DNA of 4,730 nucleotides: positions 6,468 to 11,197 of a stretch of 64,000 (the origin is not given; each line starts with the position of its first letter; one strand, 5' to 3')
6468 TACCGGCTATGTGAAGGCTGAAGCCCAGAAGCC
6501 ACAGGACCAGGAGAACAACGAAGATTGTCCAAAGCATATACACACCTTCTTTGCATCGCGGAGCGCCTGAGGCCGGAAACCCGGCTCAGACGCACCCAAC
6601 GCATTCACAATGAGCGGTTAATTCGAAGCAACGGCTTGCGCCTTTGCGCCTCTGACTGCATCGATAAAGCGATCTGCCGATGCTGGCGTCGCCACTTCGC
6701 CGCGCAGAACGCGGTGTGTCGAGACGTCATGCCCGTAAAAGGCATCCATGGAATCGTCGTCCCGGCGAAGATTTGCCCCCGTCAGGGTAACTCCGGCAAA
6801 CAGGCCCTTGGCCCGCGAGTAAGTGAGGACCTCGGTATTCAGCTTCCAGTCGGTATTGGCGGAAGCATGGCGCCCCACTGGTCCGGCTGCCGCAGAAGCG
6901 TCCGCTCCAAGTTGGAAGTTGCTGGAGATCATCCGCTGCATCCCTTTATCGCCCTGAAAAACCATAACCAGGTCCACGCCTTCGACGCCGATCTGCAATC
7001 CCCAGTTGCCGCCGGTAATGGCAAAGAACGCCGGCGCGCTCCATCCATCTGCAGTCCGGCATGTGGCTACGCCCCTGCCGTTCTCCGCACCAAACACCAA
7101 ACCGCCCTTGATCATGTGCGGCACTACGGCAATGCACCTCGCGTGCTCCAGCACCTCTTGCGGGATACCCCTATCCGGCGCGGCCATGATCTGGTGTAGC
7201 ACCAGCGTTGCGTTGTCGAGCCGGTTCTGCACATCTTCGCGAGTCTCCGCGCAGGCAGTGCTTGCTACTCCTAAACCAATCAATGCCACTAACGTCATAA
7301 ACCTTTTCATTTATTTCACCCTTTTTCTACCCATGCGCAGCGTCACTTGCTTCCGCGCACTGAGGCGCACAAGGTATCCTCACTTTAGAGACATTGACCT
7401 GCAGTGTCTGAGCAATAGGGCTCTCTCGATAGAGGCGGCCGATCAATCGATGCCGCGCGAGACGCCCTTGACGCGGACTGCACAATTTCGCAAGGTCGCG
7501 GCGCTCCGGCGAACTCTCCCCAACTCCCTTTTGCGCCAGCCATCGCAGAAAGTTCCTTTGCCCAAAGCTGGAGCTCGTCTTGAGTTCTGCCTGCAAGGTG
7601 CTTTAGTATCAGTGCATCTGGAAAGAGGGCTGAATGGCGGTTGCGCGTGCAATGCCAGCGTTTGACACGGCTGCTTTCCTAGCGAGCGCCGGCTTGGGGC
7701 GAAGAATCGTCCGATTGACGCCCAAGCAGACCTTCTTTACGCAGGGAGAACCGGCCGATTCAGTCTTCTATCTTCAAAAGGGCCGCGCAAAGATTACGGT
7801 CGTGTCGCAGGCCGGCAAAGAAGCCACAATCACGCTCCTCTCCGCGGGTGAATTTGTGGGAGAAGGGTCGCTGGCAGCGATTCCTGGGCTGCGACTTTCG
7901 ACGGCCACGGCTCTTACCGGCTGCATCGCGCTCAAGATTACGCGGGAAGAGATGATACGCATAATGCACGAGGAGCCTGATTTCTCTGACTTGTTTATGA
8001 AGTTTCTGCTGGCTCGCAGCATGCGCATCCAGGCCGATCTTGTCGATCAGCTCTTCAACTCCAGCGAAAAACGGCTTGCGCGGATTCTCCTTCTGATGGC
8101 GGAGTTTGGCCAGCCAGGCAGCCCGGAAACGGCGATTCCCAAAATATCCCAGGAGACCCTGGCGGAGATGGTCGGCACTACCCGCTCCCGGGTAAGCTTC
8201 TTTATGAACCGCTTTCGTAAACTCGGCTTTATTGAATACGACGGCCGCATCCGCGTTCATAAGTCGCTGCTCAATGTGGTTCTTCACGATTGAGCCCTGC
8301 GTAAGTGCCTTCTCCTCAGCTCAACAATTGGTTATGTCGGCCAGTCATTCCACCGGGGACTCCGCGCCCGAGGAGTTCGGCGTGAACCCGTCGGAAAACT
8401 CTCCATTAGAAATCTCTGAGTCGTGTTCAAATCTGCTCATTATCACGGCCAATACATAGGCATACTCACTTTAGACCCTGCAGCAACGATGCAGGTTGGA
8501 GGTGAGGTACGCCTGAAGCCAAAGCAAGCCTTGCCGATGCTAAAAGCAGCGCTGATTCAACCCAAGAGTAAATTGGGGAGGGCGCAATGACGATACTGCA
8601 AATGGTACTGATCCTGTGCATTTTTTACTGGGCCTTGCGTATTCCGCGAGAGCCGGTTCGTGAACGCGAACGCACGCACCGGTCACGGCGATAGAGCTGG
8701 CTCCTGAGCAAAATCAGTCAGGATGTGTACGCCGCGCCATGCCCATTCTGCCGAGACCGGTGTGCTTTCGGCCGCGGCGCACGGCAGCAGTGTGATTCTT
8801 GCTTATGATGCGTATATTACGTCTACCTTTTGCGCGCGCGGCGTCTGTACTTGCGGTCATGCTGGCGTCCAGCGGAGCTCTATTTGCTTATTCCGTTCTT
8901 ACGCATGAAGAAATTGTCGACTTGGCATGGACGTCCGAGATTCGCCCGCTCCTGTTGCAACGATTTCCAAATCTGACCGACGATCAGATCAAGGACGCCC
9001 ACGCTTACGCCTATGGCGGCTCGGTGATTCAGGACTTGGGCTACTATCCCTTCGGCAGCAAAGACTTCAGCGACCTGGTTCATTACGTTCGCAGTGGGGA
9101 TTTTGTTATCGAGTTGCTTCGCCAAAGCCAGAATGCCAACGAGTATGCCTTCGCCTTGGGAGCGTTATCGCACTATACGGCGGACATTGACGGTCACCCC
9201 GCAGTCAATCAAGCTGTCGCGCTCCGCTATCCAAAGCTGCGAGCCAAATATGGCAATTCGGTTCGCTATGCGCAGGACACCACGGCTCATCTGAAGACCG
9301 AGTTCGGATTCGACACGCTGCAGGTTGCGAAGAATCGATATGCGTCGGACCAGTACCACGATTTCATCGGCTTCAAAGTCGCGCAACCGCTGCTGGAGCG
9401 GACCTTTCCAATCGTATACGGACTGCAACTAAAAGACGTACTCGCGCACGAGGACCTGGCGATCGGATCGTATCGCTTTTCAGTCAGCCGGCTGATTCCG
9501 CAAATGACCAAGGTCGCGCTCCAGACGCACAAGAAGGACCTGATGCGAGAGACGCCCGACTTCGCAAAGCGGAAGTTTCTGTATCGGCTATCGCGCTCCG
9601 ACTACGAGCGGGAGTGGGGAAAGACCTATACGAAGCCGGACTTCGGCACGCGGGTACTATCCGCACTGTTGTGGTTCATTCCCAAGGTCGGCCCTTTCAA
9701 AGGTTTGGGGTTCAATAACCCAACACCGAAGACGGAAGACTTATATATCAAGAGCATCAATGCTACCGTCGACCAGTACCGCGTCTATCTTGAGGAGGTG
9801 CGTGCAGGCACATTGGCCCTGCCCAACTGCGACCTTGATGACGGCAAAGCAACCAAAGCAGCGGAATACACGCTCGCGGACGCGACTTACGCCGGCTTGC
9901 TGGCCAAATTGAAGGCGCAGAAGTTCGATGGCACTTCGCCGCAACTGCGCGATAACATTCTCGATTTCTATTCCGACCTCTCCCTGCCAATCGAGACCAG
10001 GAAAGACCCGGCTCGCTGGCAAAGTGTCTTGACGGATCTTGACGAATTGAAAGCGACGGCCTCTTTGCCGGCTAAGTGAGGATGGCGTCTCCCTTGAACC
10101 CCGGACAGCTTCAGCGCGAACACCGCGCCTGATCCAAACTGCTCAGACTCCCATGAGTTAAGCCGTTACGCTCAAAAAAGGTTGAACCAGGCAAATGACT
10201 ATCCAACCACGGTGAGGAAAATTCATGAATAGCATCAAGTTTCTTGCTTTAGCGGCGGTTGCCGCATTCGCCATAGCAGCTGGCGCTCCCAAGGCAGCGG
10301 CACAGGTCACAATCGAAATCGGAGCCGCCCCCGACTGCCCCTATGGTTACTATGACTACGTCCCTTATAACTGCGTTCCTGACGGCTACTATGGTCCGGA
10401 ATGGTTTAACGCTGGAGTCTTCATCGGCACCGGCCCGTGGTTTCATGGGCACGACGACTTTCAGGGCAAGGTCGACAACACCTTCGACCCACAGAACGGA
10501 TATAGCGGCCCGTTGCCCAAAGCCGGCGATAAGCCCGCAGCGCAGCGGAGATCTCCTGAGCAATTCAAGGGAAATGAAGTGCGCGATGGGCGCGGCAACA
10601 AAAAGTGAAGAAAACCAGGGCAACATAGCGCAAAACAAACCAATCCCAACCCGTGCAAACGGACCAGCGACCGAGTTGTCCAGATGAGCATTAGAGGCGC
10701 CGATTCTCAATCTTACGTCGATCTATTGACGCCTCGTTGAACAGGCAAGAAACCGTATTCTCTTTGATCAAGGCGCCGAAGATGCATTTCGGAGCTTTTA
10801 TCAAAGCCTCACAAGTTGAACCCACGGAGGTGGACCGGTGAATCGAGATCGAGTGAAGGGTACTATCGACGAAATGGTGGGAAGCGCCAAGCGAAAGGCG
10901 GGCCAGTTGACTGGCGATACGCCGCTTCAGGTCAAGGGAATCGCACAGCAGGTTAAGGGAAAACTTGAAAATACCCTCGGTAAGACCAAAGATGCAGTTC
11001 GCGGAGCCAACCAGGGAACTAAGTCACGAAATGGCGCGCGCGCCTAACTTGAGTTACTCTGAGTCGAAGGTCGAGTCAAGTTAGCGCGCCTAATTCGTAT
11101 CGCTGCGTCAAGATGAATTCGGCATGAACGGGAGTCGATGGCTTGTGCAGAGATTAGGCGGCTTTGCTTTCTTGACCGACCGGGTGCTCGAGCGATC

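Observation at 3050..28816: Integrase-less ~25.8 kb island at tRNA-His carrying a stress/membrane cluster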

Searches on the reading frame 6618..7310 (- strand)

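Call 8: search_protein_families(library=pfam, proteins=[window:6618-7310:-])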
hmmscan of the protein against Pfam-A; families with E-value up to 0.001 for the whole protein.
window:6618-7310:- (230 aa): 1 family
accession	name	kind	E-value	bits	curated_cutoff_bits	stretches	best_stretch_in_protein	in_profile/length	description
PF04366.17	Ysc84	-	2.6e-36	124.6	25.1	1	100-220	2-125/127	Las17-binding protein actin regulator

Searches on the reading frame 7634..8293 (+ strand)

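Call 8: search_protein_families(library=pfam, proteins=[window:7634-8293:+])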
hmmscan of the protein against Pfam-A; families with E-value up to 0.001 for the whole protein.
window:7634-8293:+ (219 aa): 3 families
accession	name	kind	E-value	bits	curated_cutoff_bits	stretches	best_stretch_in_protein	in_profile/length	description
PF00027.35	cNMP_binding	-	7.8e-18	64.7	27.5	1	26-113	2-88/89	Cyclic nucleotide-binding domain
PF13545.12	HTH_Crp_2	-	1.2e-12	48.1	27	1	146-209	1-62/70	Crp-like helix-turn-helix domain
PF13412.12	HTH_24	-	0.00068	19.6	21.9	0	169-201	16-48/48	Winged helix-turn-helix DNA-binding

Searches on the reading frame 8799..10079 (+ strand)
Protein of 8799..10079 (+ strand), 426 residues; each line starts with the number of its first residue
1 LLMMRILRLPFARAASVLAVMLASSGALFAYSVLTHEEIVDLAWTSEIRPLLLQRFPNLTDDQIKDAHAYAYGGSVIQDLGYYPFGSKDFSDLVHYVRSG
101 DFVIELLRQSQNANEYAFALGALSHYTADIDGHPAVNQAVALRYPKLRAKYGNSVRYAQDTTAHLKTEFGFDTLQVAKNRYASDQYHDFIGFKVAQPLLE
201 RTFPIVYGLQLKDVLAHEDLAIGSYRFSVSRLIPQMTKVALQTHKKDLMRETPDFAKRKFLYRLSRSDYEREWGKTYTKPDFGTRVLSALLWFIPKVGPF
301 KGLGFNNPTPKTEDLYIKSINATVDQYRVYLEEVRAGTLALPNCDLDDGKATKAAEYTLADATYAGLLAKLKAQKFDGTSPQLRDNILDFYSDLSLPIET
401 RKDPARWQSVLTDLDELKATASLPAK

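Call 9: search_protein_families(library=pfam, proteins=[window:8799-10079:+])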
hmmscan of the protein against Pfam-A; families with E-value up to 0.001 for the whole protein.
window:8799-10079:+ (426 aa): 1 family
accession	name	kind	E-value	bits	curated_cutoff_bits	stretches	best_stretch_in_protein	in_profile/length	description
PF00882.24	Zn_dep_PLPC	-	1.4e-20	74.4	26.8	1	35-209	1-159/167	Zinc dependent phospholipase C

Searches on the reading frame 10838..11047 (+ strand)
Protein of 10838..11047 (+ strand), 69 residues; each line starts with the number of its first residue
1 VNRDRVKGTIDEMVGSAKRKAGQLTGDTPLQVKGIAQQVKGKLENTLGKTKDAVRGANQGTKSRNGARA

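Call 33: search_protein_families(library=pfam, max_evalue=0.01, proteins=[window:10838-11047:+])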
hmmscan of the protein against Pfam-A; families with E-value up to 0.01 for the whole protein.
window:10838-11047:+ (69 aa): 1 family
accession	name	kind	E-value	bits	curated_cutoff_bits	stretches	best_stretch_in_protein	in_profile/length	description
PF05532.17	CsbD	-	3.4e-17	62.5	40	1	4-55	1-52/53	CsbD-like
